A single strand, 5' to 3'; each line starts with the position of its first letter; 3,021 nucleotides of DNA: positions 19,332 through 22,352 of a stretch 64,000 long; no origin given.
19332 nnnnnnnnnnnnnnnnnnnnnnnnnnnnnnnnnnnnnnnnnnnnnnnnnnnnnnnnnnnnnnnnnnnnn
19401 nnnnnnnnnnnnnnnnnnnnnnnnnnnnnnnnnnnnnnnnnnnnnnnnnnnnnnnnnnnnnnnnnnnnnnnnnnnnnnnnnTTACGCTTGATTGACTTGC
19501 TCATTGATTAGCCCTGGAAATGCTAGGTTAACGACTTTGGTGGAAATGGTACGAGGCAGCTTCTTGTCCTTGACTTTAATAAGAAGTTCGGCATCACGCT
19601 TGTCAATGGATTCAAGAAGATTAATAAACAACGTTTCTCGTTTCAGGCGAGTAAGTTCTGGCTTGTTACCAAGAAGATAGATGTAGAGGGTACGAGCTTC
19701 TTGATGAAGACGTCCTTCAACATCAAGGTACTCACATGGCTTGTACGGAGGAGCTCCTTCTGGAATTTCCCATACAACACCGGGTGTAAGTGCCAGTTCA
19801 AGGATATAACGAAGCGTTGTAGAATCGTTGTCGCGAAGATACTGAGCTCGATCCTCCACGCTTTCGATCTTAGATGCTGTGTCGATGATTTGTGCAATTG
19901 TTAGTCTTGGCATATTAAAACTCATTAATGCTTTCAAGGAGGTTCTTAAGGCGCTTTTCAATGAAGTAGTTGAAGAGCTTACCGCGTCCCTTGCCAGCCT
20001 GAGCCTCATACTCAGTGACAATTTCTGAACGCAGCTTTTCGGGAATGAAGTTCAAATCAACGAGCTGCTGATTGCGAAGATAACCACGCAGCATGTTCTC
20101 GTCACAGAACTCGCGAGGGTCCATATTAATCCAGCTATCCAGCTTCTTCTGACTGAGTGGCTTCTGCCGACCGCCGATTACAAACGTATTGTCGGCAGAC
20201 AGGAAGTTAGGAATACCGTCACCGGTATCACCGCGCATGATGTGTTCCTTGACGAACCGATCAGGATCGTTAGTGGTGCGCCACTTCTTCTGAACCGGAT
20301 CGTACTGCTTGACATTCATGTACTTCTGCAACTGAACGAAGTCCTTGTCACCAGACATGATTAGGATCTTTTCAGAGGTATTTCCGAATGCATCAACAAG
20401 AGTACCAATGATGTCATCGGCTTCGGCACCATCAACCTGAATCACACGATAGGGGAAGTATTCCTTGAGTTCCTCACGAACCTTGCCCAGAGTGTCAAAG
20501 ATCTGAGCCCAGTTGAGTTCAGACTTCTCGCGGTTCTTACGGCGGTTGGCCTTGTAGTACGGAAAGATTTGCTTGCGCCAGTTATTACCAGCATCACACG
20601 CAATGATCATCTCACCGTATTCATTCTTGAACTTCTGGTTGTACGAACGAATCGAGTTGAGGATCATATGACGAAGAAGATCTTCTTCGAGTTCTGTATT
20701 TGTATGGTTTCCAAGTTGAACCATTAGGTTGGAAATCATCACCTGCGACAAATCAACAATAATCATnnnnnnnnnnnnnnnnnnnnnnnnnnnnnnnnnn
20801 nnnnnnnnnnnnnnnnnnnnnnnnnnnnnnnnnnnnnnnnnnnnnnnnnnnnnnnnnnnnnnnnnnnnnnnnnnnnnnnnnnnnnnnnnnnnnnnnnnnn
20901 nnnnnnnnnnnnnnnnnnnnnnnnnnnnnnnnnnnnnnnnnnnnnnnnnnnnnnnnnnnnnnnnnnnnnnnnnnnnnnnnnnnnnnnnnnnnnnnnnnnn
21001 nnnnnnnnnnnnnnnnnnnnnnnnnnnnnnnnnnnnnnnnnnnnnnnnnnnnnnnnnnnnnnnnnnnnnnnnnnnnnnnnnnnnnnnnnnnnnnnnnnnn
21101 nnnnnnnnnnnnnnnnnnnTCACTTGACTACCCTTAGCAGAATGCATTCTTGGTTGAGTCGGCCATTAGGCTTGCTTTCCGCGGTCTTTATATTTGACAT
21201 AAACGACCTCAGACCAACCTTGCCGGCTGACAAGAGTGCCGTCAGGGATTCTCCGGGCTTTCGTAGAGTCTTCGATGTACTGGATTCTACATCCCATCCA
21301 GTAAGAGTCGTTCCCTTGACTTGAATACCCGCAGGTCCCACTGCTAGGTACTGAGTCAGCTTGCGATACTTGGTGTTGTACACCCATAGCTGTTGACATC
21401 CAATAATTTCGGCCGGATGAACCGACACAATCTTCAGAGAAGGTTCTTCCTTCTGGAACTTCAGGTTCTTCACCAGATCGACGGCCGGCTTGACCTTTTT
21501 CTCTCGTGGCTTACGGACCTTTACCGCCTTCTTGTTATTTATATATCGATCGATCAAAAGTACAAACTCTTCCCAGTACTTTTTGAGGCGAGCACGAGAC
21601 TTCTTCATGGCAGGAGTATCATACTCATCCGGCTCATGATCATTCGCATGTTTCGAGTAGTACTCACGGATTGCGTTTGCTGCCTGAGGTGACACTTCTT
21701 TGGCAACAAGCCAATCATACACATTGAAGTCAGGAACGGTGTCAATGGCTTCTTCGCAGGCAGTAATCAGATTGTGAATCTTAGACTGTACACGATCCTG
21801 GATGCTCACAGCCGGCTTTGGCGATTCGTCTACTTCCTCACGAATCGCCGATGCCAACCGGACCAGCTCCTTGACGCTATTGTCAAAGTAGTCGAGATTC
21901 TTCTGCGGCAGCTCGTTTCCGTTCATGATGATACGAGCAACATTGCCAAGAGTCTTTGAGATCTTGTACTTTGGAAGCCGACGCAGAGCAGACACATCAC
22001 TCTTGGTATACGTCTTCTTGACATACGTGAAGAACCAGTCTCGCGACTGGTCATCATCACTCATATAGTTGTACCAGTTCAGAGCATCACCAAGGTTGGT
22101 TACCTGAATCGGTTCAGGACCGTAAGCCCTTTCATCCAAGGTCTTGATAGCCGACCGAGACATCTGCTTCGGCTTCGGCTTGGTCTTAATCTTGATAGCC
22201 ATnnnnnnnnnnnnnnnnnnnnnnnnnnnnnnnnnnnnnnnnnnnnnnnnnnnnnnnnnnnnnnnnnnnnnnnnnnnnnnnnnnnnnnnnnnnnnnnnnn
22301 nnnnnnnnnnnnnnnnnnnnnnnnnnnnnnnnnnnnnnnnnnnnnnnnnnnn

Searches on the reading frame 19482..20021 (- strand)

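Call 15: search_protein_families(library=pfam, proteins=[window:19482-20021:-], max_evalue=0.001)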
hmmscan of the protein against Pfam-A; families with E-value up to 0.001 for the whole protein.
window:19482-20021:- (179 aa): 1 family
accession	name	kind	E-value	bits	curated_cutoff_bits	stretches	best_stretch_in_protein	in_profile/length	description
PF20025.4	DUF6433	-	1.3e-23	83.6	38.9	1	46-155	2-113/115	Family of unknown function (DUF6433)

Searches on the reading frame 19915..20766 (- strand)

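Call 15: search_protein_families(library=pfam, proteins=[window:19915-20766:-], max_evalue=0.001)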
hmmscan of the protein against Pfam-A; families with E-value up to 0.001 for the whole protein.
window:19915-20766:- (283 aa): 2 families
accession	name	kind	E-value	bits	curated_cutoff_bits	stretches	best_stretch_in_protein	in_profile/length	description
PF02739.22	5_3_exonuc_N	-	3.2e-20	72.9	34.3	1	34-168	35-156/164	5'-3' exonuclease, N-terminal resolvase-like domain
PF09293.15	RNaseH_C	-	1.6e-14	54.8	25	1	174-283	9-124/124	T4 RNase H, C terminal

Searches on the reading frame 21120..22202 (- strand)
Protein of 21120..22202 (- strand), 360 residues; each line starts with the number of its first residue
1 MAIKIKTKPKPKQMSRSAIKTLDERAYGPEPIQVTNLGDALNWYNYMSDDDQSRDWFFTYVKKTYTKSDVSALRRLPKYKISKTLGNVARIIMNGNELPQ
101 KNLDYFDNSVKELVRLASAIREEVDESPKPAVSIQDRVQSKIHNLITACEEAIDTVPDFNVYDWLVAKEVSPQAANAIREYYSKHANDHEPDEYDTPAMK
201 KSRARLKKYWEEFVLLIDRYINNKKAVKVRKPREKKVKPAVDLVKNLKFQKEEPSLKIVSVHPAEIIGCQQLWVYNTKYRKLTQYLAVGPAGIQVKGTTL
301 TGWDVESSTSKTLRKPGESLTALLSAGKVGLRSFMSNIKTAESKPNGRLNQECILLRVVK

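Call 11: search_dna_similar(query=window:21120-22202:-, collection=phages, mode=protein, max_rows=25)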
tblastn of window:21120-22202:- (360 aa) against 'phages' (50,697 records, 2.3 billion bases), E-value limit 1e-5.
Records with a match: 42; places in all: 42; records where one place covers at least 80% of the query: 25.
Best place of each record, by identity: <60% 42.
By first word of the organism name: Stenotrophomonas 17; Pseudomonas 11; Sinorhizobium 7; Caulobacter 2; Acidovorax 2; Ochrobactrum 1; Synechococcus 1; Variovorax 1.
By host as written in the record: Stenotrophomonas maltophilia 12; Sinorhizobium meliloti 7; Pseudomonas aeruginosa PAO1 5; Pseudomonas aeruginosa 3; - 3; Caulobacter crescentus CB15 2; Stenotrophomonas sp. 2; Stenotrophomonas maltophilia AP143 2; and 5 more.
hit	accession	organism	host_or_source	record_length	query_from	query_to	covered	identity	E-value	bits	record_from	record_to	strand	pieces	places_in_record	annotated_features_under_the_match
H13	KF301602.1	Caulobacter phage Cr30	Caulobacter crescentus CB15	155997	3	360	99%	28.6%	3e-33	136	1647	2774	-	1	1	hypothetical protein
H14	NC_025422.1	Caulobacter phage Cr30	Caulobacter crescentus CB15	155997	3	360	99%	28.6%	3e-33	136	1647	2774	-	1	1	hypothetical protein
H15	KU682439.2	Stenotrophomonas phage vB_SmaS-DLP_6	Stenotrophomonas maltophilia D1571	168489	8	357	97%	27.5%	1e-24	111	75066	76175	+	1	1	hypothetical protein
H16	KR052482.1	Sinorhizobium phage phiN3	Sinorhizobium meliloti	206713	41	359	89%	27.9%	2e-20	99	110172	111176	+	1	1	hypothetical protein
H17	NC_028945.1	Sinorhizobium phage phiN3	Sinorhizobium meliloti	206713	41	359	89%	27.9%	2e-20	99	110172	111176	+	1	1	hypothetical protein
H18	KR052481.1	Sinorhizobium phage phiM19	Sinorhizobium meliloti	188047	41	359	89%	27.6%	1e-19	96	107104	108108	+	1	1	hypothetical protein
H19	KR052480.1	Sinorhizobium phage phiM7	Sinorhizobium meliloti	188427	41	359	89%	27.6%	1e-19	96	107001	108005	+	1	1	hypothetical protein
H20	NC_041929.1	Sinorhizobium phage phiM7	Sinorhizobium meliloti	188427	41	359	89%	27.6%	1e-19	96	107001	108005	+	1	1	hypothetical protein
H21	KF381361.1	Sinorhizobium phage phiM12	Sinorhizobium meliloti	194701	41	359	89%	27.6%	1e-19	96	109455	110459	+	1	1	hypothetical protein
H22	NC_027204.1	Sinorhizobium phage phiM12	Sinorhizobium meliloti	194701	41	359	89%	27.6%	1e-19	96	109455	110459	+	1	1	hypothetical protein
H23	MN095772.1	Stenotrophomonas phage Moby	Stenotrophomonas maltophilia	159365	37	356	89%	26.7%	8e-10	66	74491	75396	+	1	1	hypothetical protein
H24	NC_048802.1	Stenotrophomonas phage Moby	Stenotrophomonas maltophilia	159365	37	356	89%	26.7%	8e-10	66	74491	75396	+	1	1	hypothetical protein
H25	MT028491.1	Ochrobactrum phage vB_OspM_OC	Ochrobactrum sp. POC9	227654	53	358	85%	27.5%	3e-16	86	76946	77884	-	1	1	hypothetical protein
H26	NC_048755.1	Stenotrophomonas phage YB07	Stenotrophomonas maltophilia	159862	37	356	89%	26.1%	3e-12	74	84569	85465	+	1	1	hypothetical protein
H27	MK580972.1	Stenotrophomonas phage YB07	Stenotrophomonas maltophilia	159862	37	356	89%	26.1%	3e-12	74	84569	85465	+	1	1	hypothetical protein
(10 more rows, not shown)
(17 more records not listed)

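Call 15: search_protein_families(library=pfam, proteins=[window:21120-22202:-], max_evalue=0.001)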
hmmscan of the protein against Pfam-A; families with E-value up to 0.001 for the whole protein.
window:21120-22202:- (360 aa): 0 families

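Call 52: search_protein_families(library=phrogs, proteins=[window:21120-22202:-], max_evalue=0.001)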
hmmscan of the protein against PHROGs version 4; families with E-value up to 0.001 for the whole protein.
window:21120-22202:- (360 aa): 1 family
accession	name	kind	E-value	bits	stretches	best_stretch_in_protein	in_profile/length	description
phrog_11903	-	unknown function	2.7e-71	241.7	1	1-358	1-382/383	-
